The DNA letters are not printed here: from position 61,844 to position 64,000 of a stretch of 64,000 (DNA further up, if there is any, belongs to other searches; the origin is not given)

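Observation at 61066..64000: Candidate anti-phage/restriction island: NYN RNase-like gene, AbrB-like regulator, PLD-nuclease/SF2-helicase fusion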

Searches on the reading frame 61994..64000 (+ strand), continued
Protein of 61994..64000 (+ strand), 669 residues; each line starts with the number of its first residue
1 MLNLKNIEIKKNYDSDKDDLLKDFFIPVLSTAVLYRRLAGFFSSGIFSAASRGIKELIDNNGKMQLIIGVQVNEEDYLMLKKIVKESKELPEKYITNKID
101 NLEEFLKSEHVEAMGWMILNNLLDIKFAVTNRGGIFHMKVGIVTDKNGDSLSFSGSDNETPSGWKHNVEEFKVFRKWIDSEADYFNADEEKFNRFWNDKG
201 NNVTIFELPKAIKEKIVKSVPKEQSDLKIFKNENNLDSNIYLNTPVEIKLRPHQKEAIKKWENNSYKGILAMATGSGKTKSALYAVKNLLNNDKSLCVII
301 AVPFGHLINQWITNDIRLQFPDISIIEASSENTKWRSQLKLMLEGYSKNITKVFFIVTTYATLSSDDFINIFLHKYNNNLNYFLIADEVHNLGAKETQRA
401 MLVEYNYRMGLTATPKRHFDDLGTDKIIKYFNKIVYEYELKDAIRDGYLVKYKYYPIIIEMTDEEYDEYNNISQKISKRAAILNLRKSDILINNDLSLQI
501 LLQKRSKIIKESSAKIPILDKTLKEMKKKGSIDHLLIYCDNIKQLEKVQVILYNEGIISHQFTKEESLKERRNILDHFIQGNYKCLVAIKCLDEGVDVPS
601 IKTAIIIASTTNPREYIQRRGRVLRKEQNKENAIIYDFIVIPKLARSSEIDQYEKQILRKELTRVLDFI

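Call 27: find_encoding_contigs(protein=P0002, flank=10000, max_places=1)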
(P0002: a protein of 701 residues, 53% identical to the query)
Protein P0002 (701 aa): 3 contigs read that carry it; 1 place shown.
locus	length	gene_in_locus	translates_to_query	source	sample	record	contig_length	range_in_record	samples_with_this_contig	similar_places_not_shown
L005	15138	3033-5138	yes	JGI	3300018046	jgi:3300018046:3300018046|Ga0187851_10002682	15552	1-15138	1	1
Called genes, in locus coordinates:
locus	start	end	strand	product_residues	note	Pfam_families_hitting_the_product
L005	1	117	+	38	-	?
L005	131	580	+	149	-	-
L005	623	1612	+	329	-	PF00589:Phage_integrase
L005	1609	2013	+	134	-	-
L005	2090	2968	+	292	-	PF02086:MethyltransfD12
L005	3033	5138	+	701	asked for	PF00270:DEAD, PF04851:ResIII, PF18766:SWI2_SNF2 (weak), PF16203:ERCC3_RAD25_C (weak), PF00271:Helicase_C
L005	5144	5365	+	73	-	-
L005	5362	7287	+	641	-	PF02463:SMC_N, PF13175:AAA_15, PF13476:AAA_23 (faint)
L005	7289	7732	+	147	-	PF27807:DNA_S_mod_dnd_assoc_4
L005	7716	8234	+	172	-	PF10107:Endonuc_Holl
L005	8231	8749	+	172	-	PF10107:Endonuc_Holl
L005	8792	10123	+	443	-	-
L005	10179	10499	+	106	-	-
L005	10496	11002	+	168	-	PF00293:NUDIX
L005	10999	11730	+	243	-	PF01738:DLH (faint), PF00561:Abhydrolase_1 (weak), PF12146:Hydrolase_4 (faint)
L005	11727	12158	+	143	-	PF00293:NUDIX (weak)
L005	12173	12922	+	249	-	PF23441:SDR, PF00106:adh_short, PF08659:KR, PF13561:adh_short_C2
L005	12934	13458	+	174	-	PF13238:AAA_18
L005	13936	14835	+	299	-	PF11799:IMS_C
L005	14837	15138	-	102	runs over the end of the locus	-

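Call 28: find_encoding_contigs(protein=P0003, flank=10000, max_places=1)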
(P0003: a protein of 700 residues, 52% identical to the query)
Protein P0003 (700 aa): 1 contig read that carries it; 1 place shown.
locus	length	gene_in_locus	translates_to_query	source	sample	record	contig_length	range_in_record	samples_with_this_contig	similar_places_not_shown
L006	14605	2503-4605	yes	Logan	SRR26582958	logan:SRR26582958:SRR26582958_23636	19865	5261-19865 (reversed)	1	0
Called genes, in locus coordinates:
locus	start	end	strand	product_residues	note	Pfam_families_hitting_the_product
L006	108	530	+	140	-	-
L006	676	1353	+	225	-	PF04140:ICMT (weak), PF04191:PEMT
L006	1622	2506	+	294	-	PF02086:MethyltransfD12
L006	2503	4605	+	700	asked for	PF00270:DEAD, PF04851:ResIII, PF00271:Helicase_C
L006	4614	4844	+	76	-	-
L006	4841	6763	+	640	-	PF02463:SMC_N (weak), PF13175:AAA_15, PF13476:AAA_23, PF02463:SMC_N (weak)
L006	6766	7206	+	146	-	PF27807:DNA_S_mod_dnd_assoc_4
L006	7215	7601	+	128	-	PF13366:PDDEXK_3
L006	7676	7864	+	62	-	-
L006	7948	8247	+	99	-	-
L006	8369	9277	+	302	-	PF01343:Peptidase_S49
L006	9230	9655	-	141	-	-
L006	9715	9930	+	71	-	-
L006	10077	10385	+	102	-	-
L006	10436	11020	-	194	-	PF01844:HNH, PF14279:HNH_5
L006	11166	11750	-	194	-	-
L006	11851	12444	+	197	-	PF01862:PvlArgDC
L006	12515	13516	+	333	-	PF00389:2-Hacid_dh, PF02826:2-Hacid_dh_C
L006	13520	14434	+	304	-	PF03547:Mem_trans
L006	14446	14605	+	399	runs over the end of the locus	PF03952:Enolase_N, PF00113:Enolase_C, PF13378:MR_MLE_C (weak)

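Call 29: find_encoding_contigs(protein=P0009, flank=10000, max_places=1)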
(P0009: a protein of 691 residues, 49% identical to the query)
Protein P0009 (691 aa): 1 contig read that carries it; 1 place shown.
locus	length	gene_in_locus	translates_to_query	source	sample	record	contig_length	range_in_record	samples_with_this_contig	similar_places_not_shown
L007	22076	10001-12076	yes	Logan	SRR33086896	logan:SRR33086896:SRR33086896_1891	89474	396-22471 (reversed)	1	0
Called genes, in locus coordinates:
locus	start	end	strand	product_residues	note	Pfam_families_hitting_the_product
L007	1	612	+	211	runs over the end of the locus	-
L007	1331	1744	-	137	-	-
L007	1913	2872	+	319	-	PF03462:PCRF, PF00472:RF-1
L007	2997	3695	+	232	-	PF00005:ABC_tran, PF13304:AAA_21 (faint)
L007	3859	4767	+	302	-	PF18075:FtsX_ECD, PF02687:FtsX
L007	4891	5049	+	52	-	-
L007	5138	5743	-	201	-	PF01726:LexA_DNA_bind, PF00717:Peptidase_S24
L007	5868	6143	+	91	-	-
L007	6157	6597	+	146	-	-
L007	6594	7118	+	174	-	-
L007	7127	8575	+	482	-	PF00899:ThiF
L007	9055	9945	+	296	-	PF02086:MethyltransfD12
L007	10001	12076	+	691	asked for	PF00270:DEAD, PF04851:ResIII, PF18766:SWI2_SNF2 (faint), PF00271:Helicase_C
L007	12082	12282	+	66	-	-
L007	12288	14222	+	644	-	PF02463:SMC_N, PF13175:AAA_15, PF13476:AAA_23 (weak)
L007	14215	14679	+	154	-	PF27807:DNA_S_mod_dnd_assoc_4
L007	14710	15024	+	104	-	-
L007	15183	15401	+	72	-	-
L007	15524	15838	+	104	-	-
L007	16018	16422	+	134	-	-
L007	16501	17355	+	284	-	PF12710:HAD, PF05822:UMPH-1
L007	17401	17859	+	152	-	PF00293:NUDIX, PF14815:NUDIX_4 (weak)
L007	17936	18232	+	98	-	-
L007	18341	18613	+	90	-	-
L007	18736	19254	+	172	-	-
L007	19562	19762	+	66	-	PF00313:CSD, PF08206:OB_RNB (faint)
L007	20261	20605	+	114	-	-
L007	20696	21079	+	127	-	PF07885:Ion_trans_2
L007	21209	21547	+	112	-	-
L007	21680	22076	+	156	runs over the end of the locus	-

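Call 30: find_encoding_contigs(protein=P0025, flank=10000, max_places=1)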
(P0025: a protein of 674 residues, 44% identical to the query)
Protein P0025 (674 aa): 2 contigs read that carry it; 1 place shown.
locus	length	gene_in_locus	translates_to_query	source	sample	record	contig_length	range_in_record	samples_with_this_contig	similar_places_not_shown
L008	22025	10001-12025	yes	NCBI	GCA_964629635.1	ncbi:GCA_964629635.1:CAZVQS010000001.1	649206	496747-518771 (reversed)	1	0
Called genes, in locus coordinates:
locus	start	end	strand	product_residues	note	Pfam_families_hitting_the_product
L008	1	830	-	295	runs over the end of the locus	-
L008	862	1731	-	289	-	PF12705:PDDEXK_1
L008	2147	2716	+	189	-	PF00085:Thioredoxin, PF00578:AhpC-TSA (weak), PF08534:Redoxin (faint), PF14595:Thioredoxin_9 (weak), PF13098:Thioredoxin_2, PF13192:Thioredoxin_3 (faint), PF13905:Thioredoxin_8 (faint), PF00462:Glutaredoxin, +1 more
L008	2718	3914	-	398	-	-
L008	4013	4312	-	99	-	PF00076:RRM_1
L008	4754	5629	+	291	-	-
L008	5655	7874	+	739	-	PF00982:Glyco_transf_20, PF00534:Glycos_transf_1 (faint), PF13692:Glyco_trans_1_4 (faint)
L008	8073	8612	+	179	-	PF01541:GIY-YIG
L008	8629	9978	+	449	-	PF02086:MethyltransfD12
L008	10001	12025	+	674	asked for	PF00176:SNF2-rel_dom, PF00270:DEAD, PF04851:ResIII, PF18766:SWI2_SNF2, PF16203:ERCC3_RAD25_C, PF00271:Helicase_C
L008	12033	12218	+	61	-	-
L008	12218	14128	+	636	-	PF02463:SMC_N, PF13175:AAA_15 (weak), PF13476:AAA_23 (faint)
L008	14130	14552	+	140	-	PF27807:DNA_S_mod_dnd_assoc_4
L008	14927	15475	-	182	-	-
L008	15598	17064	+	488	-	PF11074:DUF2779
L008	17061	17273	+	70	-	-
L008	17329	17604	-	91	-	-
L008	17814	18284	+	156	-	-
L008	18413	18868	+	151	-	PF23477:zf_Tbcl_2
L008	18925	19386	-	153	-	PF02308:MgtC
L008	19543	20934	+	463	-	PF04055:Radical_SAM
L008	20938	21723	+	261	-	PF27840:ScmC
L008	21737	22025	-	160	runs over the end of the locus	-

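Call 32: list_cluster_members(proteins=[P0001])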
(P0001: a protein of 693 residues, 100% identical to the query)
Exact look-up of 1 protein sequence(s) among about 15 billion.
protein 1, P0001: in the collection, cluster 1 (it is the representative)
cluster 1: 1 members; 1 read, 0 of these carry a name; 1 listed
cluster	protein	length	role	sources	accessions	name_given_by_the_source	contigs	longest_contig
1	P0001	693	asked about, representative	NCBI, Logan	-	-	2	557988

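Call 36: find_related_loci(query=A2, collection=metagenome_contigs, flank=8000)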
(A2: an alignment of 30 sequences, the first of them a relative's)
Query A2 (693 aa) in metagenome_contigs; peptide patterns used: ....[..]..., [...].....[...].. (x = any residue, [..] = any of these).
600 stretches matched a pattern (row limit reached: there are more); 279 encode a relative of the query (tblastn E <= 1e-3); the best 80 are kept; 80 distinct loci.
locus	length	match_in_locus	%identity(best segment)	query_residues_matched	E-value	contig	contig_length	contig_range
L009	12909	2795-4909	36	2-685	5e-131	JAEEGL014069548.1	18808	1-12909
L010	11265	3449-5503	33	3-677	5e-126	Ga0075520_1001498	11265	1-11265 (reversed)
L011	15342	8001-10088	36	2-688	3e-125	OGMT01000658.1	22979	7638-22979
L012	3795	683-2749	31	2-691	3e-122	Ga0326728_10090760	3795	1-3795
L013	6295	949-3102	33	10-691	1e-118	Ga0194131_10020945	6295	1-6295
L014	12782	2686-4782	33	2-691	5e-117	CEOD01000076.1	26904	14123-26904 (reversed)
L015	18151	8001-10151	33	2-693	4e-116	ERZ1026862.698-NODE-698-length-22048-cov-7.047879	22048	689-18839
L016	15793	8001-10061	31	4-691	2e-116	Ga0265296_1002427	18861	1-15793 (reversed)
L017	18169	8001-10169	32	2-691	8e-116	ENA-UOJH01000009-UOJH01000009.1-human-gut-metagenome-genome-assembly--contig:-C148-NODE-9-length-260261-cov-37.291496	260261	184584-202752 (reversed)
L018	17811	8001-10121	35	2-691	1e-114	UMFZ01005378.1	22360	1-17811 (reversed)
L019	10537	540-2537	31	4-675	2e-114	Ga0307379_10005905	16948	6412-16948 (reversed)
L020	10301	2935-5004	34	2-683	2e-110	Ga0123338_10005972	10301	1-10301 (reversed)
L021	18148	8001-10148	33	1-691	9e-110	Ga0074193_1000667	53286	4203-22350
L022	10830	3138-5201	32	6-691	5e-106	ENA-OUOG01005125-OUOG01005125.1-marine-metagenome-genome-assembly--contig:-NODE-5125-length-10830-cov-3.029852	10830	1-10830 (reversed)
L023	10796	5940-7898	32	1-665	1e-105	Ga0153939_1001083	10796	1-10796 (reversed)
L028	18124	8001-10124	35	1-693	3e-112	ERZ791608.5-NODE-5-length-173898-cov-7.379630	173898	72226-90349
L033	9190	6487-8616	31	4-691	4e-86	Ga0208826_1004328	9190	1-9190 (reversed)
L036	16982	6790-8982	30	24-691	6e-83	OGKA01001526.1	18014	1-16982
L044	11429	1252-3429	29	1-679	6e-69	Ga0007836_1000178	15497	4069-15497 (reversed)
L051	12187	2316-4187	28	9-639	1e-55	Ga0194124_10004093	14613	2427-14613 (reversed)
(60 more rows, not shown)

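Call 40: search_protein_families(library=ncbifam, proteins=[L051:9298-10863:-, L018:1499-5035:+, L021:374-1252:+, L017:6855-7991:+, L028:12300-12854:+, L033:3772-4167:+, L036:11391-11963:+, L016:12778-14190:+, L036:11987-13084:+, L044:9910-11016:-], max_evalue=0.001)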
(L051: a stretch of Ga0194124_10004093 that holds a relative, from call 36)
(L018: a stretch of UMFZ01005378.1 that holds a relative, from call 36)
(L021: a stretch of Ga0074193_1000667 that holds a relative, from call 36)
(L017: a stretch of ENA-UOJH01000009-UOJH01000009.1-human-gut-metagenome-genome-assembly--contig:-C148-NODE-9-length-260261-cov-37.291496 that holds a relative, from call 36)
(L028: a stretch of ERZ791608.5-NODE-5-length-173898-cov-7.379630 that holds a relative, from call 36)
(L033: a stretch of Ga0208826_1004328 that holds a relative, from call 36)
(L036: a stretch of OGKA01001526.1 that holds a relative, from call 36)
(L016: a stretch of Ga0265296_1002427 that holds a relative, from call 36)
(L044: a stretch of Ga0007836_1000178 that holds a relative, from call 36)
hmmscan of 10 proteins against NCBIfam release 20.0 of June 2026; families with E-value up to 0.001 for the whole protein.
L051:9298-10863:- (521 aa): 7 families
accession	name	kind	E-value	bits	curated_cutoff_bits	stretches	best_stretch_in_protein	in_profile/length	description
NF005316.0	PRK06850.1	equivalog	6.7e-181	602.5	536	1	14-496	6-484/505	hypothetical protein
TIGR03183.1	DNA_S_dndC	equivalog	3.2e-179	596.5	290.4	1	26-466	2-446/447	DNA phosphorothioation system sulfurtransferase DndC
NF010366.0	PRK13795.1-1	equivalog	8.8e-13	47.3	745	1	15-225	241-423/667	hypothetical protein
NF006351.0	PRK08576.1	equivalog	2.5e-11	42.8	290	1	39-226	236-382/436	hypothetical protein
NF010367.0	PRK13795.1-2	equivalog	3e-11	42.5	456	1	19-229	224-399/584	hypothetical protein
NF010368.0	PRK13795.1-3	equivalog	8.4e-11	40.8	588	1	14-229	224-404/635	hypothetical protein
NF010369.0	PRK13795.1-4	equivalog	1.9e-06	26.4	1086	1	14-224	228-407/633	hypothetical protein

L018:1499-5035:+ (1178 aa): 0 families

L021:374-1252:+ (292 aa): 0 families

L017:6855-7991:+ (378 aa): 24 families
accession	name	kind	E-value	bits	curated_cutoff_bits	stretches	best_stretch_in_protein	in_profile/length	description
TIGR01977.1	am_tr_V_EF2568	hypoth_equivalog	3.6e-116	388.3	377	1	3-374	1-376/376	cysteine desulfurase family protein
NF040779.1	Sec_lyase_SclA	exception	1.9e-68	231.1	525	1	3-373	1-375/378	selenocysteine lyase SclA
TIGR01979.1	sufS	subfamily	7.1e-63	212.8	475.1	1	3-375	20-399/403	SufS family cysteine desulfurase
NF041166.1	f2_encap_cargo1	exception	2.9e-41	142.3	800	1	3-372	247-621/623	family 2A encapsulin nanocompartment cargo protein cysteine desulfurase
NF008126.0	PRK10874.1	equivalog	2.8e-39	135.4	607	1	2-372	20-393/401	cysteine desulfurase CsdA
TIGR03392.1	FeS_syn_CsdA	equivalog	3e-38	132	493.6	1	2-372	17-390/398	cysteine desulfurase CsdA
NF006791.0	PRK09295.1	equivalog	2.3e-36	125.7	661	1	3-375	25-402/406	cysteine desulfurase SufS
TIGR03402.1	FeS_nifS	equivalog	7.9e-30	103.9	530.75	1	3-371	1-366/379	cysteine desulfurase NifS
TIGR03235.1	DNA_S_dndA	equivalog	1.2e-26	93.8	480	1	4-336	1-325/353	cysteine desulfurase DndA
TIGR03403.1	nifS_epsilon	equivalog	2e-21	76.3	587.7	1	3-336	1-325/382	NifS family cysteine desulfurase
TIGR02006.1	IscS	equivalog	5.1e-20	71.8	643.2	1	2-227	4-232/402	IscS subfamily cysteine desulfurase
NF010611.0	PRK14012.1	equivalog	8.6e-20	71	548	1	2-227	6-236/406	IscS subfamily cysteine desulfurase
TIGR01976.1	am_tr_V_VC1184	hypoth_equivalog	3.1e-17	63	352.35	1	3-371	20-401/401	cysteine desulfurase-like protein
TIGR04343.1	egtE_PLP_lyase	equivalog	2.4e-16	59.5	400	1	34-261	42-261/370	ergothioneine biosynthesis PLP-dependent enzyme EgtE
NF002806.0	PRK02948.1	subfamily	1.1e-13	50.9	304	1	3-372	2-369/381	IscS subfamily cysteine desulfurase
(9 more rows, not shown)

L028:12300-12854:+ (184 aa): 0 families

L033:3772-4167:+ (131 aa): 1 family
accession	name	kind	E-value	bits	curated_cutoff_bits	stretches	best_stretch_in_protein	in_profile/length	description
TIGR03184.1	DNA_S_dndE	equivalog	7.1e-17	61.8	71.85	1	5-105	1-103/104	DNA sulfur modification protein DndE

L036:11391-11963:+ (190 aa): 0 families

L016:12778-14190:+ (470 aa): 0 families

L036:11987-13084:+ (365 aa): 0 families

L044:9910-11016:- (368 aa): 6 families
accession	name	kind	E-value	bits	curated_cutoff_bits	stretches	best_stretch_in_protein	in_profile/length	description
NF006327.0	PRK08557.1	equivalog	1.7e-08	33.7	366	1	10-109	188-277/415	hypothetical protein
NF010367.0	PRK13795.1-2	equivalog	2e-08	33.2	456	1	7-125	246-358/584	hypothetical protein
NF006351.0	PRK08576.1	equivalog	1.6e-07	30.3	290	1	7-126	238-343/436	hypothetical protein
NF010368.0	PRK13795.1-3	equivalog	2.5e-07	29.4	588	1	9-130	253-368/635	hypothetical protein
NF010366.0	PRK13795.1-1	equivalog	3.5e-06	25.5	745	1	9-127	272-385/667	hypothetical protein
NF005316.0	PRK06850.1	equivalog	0.00012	21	536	0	86-109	125-148/505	hypothetical protein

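Call 41: find_encoding_contigs(protein=P0075, flank=8000, max_places=1)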
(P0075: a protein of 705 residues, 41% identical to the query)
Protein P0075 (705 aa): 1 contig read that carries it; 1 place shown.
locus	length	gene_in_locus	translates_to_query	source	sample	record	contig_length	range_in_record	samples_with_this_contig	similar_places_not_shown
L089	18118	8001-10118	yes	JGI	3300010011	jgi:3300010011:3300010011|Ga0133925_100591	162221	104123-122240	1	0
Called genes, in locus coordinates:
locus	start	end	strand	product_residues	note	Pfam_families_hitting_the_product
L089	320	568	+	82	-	-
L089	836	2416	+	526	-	PF04055:Radical_SAM (weak)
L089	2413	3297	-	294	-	PF14801:TrmI-like_N (weak), PF01135:PCMT, PF08704:GCD14, PF13649:Methyltransf_25 (weak), PF13847:Methyltransf_31, PF08241:Methyltransf_11 (weak)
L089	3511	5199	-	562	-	PF05977:MFS_3 (weak), PF07690:MFS_1, PF00083:Sugar_tr (weak), PF07690:MFS_1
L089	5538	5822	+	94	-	-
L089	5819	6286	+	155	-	PF00589:Phage_integrase (weak)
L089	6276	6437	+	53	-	-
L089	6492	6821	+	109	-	-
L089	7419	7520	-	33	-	-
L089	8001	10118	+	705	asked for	PF00270:DEAD, PF04851:ResIII, PF18766:SWI2_SNF2 (weak), PF00271:Helicase_C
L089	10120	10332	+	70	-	-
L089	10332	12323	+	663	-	PF02463:SMC_N, PF13175:AAA_15, PF13476:AAA_23, PF13514:AAA_27 (weak)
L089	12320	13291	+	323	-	PF27807:DNA_S_mod_dnd_assoc_4 (weak), PF04326:SLFN_AlbA_2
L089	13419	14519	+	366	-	-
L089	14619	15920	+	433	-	PF14072:DndB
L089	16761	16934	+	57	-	-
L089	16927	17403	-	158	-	-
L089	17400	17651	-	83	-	-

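Call 42: find_encoding_contigs(protein=P0113, flank=8000, max_places=1)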
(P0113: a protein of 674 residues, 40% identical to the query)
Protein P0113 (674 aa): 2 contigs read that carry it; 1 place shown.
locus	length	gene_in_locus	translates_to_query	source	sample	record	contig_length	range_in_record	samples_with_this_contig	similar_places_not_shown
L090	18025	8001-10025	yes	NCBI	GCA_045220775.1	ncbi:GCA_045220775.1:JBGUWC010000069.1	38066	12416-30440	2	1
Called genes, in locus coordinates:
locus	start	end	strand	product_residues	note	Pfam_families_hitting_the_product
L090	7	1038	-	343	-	-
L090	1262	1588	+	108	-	-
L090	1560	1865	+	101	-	-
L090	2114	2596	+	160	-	-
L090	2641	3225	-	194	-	PF09889:DUF2116 (weak), PF12773:DZR (weak), PF13240:Zn_Ribbon_1, PF13248:Zn_ribbon_3 (weak)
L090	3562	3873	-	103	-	-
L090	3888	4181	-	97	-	-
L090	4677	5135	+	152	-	-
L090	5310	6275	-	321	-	PF02369:Big_1 (weak)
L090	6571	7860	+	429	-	-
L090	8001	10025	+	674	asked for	PF00176:SNF2-rel_dom, PF00270:DEAD, PF04851:ResIII, PF00271:Helicase_C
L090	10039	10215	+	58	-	-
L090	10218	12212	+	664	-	PF02463:SMC_N, PF13175:AAA_15, PF13476:AAA_23, PF13514:AAA_27 (weak), PF13555:AAA_29 (faint)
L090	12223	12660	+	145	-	PF27807:DNA_S_mod_dnd_assoc_4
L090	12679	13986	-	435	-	PF02310:B12-binding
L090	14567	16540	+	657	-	PF00176:SNF2-rel_dom (weak), PF00270:DEAD, PF04851:ResIII, PF18766:SWI2_SNF2 (weak), PF00271:Helicase_C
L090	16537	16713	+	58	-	-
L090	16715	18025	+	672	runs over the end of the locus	PF13175:AAA_15 (weak), PF13476:AAA_23, PF13514:AAA_27 (weak)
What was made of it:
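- Some relatives at about 40% identity have no annotated MTase or dnd gene nearby (L089, L090; calls 41, 42).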

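Call 86: predict_structure(alignment_id=A4)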
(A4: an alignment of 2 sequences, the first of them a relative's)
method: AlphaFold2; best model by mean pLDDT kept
length: 153 residues; sequences in the alignment: 2
mean_pLDDT: 37.6   pTM: 0.28
mean pLDDT of the five models: 37.6, 34.5, 34.3, 31.4, 31.0
residues with pLDDT >= 90: 0; 70-90: 0; 50-70: 2; < 50: 151
segments of 3 or more residues with pLDDT < 50: 1-83, 88-153
pLDDT, mean of each block of 10 residues (from residue 1): 25 28 36 34 35 42 41 45 48 44 39 46 36 32 37 30
secondary structure, 60 per line:
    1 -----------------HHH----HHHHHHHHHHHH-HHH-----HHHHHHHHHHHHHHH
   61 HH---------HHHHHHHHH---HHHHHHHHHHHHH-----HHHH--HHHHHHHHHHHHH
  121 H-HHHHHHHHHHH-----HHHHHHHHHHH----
elements in order: H25-36 H46-62 H72-80 H84-96 H102-105 H108-121 H123-133 H139-149
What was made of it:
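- On PbeABCD / CxC system: The AF2 model was unusable (pLDDT 38, call 86).
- Tried and rejected: AF2 with a two-sequence alignment failed (pLDDT 38, call 86).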
